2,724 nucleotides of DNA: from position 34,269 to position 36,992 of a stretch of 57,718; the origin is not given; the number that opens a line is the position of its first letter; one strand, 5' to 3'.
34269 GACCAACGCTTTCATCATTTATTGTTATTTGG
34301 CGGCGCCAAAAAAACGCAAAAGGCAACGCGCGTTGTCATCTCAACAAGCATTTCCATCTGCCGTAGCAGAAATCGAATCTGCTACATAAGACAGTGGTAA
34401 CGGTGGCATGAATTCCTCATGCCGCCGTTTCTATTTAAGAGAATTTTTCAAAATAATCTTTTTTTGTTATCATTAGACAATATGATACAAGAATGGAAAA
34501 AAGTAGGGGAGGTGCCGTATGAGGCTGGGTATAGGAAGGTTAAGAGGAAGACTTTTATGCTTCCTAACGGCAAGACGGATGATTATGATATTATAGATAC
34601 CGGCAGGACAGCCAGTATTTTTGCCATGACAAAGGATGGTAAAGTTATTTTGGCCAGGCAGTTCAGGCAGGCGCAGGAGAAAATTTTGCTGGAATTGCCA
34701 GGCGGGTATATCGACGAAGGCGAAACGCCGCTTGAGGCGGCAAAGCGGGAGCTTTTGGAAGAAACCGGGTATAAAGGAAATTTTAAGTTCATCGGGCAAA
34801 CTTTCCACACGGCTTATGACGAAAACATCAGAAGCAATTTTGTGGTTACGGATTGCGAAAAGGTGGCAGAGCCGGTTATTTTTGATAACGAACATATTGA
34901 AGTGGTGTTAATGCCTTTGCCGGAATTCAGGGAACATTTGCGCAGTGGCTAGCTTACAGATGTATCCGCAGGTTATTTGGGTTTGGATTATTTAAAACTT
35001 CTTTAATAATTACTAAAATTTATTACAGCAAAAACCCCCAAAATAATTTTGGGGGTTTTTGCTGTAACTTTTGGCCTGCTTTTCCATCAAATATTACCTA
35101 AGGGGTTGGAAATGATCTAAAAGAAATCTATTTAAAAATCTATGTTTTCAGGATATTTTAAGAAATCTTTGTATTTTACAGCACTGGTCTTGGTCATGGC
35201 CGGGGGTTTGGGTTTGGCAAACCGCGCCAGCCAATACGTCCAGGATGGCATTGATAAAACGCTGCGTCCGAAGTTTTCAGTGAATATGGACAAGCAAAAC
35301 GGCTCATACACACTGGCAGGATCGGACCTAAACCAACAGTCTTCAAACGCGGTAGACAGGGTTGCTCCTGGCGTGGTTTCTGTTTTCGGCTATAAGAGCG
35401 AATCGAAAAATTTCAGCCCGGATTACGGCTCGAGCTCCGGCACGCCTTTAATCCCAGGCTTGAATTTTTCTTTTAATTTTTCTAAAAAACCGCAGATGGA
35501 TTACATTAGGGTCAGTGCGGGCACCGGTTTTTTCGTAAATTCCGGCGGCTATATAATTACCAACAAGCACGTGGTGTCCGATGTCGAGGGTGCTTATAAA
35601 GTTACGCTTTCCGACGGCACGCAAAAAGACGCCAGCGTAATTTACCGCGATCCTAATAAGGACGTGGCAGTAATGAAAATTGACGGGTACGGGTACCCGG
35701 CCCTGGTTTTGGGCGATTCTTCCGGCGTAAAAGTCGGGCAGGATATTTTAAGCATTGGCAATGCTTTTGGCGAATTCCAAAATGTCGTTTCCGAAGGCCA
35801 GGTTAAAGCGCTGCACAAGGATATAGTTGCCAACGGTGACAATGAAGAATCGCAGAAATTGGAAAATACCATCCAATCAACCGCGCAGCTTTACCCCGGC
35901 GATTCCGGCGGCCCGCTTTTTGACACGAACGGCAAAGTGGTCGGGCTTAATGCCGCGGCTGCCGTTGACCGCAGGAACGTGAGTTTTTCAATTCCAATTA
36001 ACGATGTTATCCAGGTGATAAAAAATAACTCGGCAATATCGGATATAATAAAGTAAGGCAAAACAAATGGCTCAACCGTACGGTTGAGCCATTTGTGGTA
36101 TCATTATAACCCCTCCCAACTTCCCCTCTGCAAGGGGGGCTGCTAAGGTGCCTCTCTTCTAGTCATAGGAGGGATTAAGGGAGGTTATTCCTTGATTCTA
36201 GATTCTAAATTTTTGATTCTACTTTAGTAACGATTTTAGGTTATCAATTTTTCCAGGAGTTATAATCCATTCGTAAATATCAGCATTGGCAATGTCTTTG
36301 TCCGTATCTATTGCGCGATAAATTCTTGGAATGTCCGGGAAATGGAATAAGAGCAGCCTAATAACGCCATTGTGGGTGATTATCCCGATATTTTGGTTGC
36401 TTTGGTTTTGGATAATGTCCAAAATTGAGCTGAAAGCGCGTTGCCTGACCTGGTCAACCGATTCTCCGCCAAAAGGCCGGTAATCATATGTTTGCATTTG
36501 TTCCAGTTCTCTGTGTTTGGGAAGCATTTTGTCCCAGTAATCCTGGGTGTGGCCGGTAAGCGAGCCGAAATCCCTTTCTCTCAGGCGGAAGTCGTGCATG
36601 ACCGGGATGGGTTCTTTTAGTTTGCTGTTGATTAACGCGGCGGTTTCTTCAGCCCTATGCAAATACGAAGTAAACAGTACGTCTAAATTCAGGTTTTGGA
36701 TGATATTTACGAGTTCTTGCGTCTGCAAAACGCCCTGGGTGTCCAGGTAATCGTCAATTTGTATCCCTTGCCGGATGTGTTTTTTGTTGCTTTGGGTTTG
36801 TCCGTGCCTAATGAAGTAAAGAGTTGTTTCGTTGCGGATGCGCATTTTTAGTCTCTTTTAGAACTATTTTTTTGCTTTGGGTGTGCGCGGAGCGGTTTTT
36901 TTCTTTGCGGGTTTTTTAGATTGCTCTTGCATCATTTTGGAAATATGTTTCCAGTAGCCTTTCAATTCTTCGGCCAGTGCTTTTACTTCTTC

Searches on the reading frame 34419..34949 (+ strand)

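Call 16: search_protein_families(library=pfam, proteins=[window:34419-34949:+], max_evalue=0.00001)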
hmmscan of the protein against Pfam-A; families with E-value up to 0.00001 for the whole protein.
window:34419-34949:+ (177 aa): 1 family
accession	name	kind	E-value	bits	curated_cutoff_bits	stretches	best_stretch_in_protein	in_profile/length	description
PF00293.34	NUDIX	-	1.4e-17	64.4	21.1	1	62-170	3-118/134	NUDIX domain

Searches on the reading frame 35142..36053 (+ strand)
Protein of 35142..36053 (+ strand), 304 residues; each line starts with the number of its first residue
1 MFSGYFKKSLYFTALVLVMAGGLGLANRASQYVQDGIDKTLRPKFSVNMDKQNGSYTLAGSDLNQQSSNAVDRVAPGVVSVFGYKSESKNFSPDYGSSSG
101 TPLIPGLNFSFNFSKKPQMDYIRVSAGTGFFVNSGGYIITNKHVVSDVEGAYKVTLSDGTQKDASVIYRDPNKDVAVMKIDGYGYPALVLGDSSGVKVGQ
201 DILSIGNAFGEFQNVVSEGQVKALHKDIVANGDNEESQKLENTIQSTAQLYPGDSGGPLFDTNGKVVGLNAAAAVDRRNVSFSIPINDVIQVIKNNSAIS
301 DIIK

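Call 16: search_protein_families(library=pfam, proteins=[window:35142-36053:+], max_evalue=0.00001)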
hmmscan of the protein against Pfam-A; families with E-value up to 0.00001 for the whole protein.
window:35142-36053:+ (304 aa): 2 families
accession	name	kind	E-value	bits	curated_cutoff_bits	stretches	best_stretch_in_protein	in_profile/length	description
PF13365.12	Trypsin_2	-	1.3e-35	123.6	27.6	1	127-269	1-144/144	Trypsin-like peptidase domain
PF00089.32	Trypsin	-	4.2e-13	50.1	20.6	1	127-293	27-220/220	Trypsin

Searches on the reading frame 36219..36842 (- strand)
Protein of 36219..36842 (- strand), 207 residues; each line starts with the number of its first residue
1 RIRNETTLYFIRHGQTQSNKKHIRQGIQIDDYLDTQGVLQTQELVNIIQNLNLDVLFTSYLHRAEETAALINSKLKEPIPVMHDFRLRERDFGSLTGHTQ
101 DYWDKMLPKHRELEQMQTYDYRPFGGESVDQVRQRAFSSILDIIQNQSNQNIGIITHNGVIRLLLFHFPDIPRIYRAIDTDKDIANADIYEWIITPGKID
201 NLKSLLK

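Call 16: search_protein_families(library=pfam, proteins=[window:36219-36842:-], max_evalue=0.00001)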
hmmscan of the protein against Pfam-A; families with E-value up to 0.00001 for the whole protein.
window:36219-36842:- (207 aa): 1 family
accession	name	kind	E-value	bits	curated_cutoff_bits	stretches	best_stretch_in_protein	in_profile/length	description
PF00300.27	His_Phos_1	-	1.1e-36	126.8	21.7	1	8-172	1-162/194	Histidine phosphatase superfamily (branch 1)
